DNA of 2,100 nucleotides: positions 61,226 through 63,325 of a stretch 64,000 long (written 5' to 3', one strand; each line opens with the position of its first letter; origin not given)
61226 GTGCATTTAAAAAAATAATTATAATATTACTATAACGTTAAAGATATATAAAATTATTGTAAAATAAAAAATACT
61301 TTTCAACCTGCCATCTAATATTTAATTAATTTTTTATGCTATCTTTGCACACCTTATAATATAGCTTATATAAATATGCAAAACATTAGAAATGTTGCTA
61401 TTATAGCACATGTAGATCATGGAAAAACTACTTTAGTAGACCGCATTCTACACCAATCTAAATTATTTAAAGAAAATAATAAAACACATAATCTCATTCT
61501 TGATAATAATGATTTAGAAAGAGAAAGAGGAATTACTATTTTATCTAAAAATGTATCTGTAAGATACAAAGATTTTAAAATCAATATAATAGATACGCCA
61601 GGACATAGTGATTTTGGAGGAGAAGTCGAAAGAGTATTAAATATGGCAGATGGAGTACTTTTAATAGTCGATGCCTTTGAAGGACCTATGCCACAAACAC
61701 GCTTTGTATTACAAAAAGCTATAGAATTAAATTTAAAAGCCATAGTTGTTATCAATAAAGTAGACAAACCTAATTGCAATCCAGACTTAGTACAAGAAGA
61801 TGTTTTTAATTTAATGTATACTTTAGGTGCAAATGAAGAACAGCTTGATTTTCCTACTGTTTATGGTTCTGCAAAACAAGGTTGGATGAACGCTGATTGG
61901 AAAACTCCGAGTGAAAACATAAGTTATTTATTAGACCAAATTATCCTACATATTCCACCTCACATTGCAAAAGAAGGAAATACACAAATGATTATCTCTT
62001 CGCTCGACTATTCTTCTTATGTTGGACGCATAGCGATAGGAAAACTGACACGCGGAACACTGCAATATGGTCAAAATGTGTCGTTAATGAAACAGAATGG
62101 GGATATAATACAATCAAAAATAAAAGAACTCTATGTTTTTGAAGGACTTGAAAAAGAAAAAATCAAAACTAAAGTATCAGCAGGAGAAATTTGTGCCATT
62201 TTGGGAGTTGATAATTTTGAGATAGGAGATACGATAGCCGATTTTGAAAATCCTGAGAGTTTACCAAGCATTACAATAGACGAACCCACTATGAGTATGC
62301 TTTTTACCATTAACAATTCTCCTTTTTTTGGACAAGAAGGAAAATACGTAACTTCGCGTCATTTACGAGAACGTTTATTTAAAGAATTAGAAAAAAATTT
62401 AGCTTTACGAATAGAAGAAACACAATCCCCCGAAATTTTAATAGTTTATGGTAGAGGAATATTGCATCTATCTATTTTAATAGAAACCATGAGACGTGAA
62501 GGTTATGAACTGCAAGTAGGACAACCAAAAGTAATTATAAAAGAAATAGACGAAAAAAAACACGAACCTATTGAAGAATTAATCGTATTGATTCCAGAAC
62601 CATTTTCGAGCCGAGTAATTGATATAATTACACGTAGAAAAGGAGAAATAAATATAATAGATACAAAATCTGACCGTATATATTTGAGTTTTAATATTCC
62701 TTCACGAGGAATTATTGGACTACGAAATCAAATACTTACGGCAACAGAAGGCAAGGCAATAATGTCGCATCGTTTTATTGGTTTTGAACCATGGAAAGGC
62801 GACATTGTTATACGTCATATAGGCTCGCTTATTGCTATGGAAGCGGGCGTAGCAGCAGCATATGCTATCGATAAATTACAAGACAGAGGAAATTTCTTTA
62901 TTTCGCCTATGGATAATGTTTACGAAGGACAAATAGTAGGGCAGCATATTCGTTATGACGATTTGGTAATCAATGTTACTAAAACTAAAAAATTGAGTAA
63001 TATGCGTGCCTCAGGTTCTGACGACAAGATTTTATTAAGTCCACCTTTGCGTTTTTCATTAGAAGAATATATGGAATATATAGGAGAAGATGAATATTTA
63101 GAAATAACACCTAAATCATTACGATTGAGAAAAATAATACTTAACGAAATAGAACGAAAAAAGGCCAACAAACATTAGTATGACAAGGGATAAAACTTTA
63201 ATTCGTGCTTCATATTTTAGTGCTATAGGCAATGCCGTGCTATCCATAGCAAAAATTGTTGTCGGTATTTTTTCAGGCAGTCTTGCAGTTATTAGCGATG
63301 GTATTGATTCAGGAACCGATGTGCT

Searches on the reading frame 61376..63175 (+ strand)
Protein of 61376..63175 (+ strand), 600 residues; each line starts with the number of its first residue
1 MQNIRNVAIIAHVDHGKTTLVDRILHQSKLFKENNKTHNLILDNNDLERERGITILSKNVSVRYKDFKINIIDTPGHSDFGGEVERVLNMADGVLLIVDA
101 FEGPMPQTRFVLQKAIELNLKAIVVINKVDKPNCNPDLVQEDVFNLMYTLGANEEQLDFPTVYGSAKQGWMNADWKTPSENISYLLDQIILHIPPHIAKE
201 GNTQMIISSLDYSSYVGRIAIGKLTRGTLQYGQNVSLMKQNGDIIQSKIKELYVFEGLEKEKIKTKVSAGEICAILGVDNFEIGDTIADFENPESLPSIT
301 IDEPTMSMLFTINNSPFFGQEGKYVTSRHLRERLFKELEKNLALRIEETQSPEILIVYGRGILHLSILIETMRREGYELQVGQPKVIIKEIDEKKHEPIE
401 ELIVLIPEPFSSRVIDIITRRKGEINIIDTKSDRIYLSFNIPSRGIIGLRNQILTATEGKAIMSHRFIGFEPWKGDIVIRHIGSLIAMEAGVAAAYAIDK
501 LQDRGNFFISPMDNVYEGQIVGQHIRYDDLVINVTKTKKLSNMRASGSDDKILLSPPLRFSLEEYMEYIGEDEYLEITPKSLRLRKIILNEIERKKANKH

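Call 65: search_protein_families(library=pfam, proteins=[window:61376-63175:+], max_evalue=0.00001)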
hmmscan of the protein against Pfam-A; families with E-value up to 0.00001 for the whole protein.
window:61376-63175:+ (600 aa): 6 families
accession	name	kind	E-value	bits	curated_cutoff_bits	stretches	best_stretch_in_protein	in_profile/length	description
PF00009.33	GTP_EFTU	-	9.7e-57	192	26.5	1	3-195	2-188/188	Elongation factor Tu GTP binding domain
PF21018.2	BipA_C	-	1.8e-43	147.2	23.8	1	483-590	2-109/110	TypA/BipA C-terminal domain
PF00679.30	EFG_C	-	9.5e-19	67.7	27.9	1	396-477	3-85/89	Elongation factor G C-terminus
PF03144.31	GTP_EFTU_D2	-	1.2e-09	38.9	30.3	1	217-288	1-73/73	Elongation factor Tu domain 2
PF22042.2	EF-G_D2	-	6.6e-08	33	27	1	209-288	10-82/84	Elongation factor G domain 2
PF01926.29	MMR_HSR1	-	1.1e-06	29.2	21.9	1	7-128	2-113/113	50S ribosome-binding GTPase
